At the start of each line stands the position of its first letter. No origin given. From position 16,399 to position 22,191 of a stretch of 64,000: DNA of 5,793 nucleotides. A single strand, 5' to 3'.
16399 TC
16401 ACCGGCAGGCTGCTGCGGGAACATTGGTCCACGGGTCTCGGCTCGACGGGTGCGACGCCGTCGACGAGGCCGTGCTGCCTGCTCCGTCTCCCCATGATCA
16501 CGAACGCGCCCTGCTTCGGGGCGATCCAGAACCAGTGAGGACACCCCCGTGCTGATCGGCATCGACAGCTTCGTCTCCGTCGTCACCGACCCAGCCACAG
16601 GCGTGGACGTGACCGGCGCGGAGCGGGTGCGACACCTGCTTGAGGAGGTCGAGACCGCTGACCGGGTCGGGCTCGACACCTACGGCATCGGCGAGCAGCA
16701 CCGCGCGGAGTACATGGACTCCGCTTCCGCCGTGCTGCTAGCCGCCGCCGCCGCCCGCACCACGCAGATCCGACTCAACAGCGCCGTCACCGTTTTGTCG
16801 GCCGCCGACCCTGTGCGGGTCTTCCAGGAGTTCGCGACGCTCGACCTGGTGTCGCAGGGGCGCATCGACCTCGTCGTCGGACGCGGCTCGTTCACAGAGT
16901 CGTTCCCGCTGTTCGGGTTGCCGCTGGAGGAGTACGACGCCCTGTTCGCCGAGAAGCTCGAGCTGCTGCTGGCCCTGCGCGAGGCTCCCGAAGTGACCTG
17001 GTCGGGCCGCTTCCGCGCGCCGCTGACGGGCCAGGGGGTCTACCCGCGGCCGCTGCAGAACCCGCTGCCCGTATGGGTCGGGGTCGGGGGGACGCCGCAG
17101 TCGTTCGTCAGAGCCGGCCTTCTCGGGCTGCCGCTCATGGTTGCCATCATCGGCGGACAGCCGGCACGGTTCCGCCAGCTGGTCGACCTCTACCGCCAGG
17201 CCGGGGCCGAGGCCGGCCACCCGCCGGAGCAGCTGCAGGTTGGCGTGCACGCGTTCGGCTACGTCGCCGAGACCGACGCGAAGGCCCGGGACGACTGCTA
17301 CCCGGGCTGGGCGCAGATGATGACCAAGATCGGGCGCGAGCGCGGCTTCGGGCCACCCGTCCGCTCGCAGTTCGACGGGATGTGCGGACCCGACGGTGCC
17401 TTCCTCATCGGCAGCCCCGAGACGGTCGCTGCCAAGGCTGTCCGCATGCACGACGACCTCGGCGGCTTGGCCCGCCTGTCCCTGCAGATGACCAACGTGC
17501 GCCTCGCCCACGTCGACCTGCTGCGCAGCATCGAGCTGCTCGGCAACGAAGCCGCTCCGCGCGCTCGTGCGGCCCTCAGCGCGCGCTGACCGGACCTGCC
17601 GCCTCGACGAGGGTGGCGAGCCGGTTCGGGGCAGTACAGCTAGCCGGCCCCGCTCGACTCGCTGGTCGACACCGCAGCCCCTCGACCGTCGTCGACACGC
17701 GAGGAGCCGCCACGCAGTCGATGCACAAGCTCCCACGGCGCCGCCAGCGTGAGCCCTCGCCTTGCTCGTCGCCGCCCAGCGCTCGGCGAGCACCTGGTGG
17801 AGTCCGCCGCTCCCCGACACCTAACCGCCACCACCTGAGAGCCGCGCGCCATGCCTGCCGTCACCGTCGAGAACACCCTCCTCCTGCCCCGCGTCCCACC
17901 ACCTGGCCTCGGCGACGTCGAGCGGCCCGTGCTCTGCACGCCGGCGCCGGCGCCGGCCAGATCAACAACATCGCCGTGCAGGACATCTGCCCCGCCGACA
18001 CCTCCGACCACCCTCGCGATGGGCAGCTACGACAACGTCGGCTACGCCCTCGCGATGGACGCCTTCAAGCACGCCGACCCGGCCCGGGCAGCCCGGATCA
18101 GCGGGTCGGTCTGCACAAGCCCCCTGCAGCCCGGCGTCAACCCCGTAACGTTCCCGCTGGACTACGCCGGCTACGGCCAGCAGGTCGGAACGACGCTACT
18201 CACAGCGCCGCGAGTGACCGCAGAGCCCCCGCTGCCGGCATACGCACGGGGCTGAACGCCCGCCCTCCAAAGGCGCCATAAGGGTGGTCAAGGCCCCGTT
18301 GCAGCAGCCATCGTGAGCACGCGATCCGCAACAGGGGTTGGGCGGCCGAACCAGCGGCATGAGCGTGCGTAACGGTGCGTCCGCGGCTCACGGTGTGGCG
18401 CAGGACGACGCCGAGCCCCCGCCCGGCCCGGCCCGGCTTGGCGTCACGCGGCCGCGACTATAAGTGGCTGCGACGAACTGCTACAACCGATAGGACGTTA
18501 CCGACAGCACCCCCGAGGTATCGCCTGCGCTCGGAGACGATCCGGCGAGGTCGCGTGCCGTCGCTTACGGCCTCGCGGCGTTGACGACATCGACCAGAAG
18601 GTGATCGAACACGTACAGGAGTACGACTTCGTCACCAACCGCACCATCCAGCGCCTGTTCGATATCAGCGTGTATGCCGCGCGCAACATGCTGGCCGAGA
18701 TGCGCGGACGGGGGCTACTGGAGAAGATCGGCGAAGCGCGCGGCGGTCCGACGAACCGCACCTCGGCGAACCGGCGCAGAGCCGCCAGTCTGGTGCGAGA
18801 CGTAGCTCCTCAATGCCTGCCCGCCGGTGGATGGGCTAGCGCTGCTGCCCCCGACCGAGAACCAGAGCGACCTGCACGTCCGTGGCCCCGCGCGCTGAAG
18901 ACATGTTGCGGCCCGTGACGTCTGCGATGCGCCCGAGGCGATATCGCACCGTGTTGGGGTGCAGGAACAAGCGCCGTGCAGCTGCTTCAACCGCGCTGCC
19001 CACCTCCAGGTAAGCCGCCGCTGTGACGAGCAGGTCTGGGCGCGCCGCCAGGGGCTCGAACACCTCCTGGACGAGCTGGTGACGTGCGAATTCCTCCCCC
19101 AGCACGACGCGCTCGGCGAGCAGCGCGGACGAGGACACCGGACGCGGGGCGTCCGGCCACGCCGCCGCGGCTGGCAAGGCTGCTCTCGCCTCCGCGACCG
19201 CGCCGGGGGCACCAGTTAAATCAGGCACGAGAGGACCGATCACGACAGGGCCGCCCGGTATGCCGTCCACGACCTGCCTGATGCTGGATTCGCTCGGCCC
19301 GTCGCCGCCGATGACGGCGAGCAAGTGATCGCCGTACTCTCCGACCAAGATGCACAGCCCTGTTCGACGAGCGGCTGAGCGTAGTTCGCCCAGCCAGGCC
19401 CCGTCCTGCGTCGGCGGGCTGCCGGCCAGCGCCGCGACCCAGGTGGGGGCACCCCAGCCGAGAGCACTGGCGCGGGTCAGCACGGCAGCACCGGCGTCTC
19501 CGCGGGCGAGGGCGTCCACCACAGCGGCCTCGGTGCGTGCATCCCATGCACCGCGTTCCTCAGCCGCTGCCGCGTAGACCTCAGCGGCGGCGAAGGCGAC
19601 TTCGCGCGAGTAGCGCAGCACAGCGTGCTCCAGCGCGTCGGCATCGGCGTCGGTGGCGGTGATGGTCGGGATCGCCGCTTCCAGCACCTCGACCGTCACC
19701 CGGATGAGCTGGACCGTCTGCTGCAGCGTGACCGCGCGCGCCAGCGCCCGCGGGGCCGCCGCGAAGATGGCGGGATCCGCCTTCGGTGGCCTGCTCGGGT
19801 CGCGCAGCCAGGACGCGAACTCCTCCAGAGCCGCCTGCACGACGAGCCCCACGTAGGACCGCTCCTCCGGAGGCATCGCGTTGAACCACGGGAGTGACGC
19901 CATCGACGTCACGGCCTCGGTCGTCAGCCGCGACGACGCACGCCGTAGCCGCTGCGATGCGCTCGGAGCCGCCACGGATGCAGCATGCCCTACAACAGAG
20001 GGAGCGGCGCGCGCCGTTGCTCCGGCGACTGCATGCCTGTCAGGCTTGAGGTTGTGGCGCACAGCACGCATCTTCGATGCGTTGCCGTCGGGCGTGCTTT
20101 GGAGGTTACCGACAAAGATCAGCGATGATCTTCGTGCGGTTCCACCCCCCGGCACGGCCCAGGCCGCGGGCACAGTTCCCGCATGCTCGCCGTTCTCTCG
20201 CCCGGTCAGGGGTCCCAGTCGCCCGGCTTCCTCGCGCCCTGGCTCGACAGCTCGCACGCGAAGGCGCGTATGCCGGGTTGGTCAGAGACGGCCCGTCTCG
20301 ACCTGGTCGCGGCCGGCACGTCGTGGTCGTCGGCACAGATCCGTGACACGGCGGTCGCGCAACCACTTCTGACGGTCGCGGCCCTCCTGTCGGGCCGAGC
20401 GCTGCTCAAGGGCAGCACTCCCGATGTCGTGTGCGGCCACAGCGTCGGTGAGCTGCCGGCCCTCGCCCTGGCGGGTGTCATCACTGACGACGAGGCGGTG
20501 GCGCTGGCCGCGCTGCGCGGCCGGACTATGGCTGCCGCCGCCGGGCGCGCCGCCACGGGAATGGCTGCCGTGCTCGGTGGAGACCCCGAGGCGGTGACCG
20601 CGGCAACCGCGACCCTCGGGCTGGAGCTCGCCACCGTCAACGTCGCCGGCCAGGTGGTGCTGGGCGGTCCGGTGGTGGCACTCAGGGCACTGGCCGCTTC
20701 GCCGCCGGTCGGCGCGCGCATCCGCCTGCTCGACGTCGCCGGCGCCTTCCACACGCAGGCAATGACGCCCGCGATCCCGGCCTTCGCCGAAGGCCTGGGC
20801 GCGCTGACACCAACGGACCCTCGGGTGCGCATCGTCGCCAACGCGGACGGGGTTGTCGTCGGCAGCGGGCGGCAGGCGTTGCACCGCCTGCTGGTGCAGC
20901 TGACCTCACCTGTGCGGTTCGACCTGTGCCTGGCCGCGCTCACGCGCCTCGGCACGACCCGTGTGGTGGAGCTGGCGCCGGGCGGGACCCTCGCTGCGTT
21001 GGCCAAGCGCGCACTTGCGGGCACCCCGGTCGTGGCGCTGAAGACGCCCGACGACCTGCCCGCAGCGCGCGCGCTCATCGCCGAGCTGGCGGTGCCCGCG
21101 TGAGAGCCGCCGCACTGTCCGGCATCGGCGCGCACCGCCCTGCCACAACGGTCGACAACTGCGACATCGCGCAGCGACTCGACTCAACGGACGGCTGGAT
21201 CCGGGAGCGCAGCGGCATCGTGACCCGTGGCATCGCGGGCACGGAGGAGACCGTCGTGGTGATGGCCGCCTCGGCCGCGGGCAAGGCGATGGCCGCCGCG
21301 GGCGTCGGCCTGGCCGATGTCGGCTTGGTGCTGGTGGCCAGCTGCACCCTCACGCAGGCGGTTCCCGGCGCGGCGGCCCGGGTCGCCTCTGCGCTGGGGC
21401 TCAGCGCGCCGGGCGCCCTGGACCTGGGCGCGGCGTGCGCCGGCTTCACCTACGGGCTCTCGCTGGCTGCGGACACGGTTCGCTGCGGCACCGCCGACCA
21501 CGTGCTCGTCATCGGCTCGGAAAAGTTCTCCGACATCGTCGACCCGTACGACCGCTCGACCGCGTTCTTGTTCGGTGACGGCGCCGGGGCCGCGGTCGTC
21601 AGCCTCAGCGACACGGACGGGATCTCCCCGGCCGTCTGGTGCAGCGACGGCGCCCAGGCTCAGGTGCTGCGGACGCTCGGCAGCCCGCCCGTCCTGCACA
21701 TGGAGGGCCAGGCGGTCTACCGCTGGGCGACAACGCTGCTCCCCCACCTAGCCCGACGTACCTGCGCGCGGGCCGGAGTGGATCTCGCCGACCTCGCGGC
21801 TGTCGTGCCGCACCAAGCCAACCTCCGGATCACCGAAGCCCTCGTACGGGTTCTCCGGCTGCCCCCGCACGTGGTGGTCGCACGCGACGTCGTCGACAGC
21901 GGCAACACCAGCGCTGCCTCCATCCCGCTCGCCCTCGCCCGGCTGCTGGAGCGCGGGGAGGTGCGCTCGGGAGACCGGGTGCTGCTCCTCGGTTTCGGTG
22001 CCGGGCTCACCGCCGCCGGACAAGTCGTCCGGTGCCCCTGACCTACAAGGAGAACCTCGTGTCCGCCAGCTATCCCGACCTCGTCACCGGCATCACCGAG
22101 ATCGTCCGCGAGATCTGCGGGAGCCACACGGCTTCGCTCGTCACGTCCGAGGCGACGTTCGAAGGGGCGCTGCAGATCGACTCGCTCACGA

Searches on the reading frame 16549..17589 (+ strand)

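Call 71: search_protein_families(library=pfam, proteins=[window:16549-17589:+], max_evalue=0.00001)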
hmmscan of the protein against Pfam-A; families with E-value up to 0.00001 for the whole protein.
window:16549-17589:+ (346 aa): 1 family
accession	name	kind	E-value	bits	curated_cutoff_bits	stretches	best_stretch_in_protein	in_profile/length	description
PF00296.26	Bac_luciferase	-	1.4e-56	192.6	27.9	1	16-301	10-308/314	Luciferase-like monooxygenase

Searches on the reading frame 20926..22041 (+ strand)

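Call 71: search_protein_families(library=pfam, proteins=[window:20926-22041:+], max_evalue=0.00001)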
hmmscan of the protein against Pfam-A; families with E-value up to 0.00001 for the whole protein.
window:20926-22041:+ (371 aa): 2 families
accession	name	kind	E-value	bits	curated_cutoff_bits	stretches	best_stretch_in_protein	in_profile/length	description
PF08541.16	ACP_syn_III_C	-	1.7e-28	99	26.6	1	280-369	1-89/90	3-Oxoacyl-[acyl-carrier-protein (ACP)] synthase III C terminal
PF08545.16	ACP_syn_III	-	1.2e-26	92.8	24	1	165-242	1-80/80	3-Oxoacyl-[acyl-carrier-protein (ACP)] synthase III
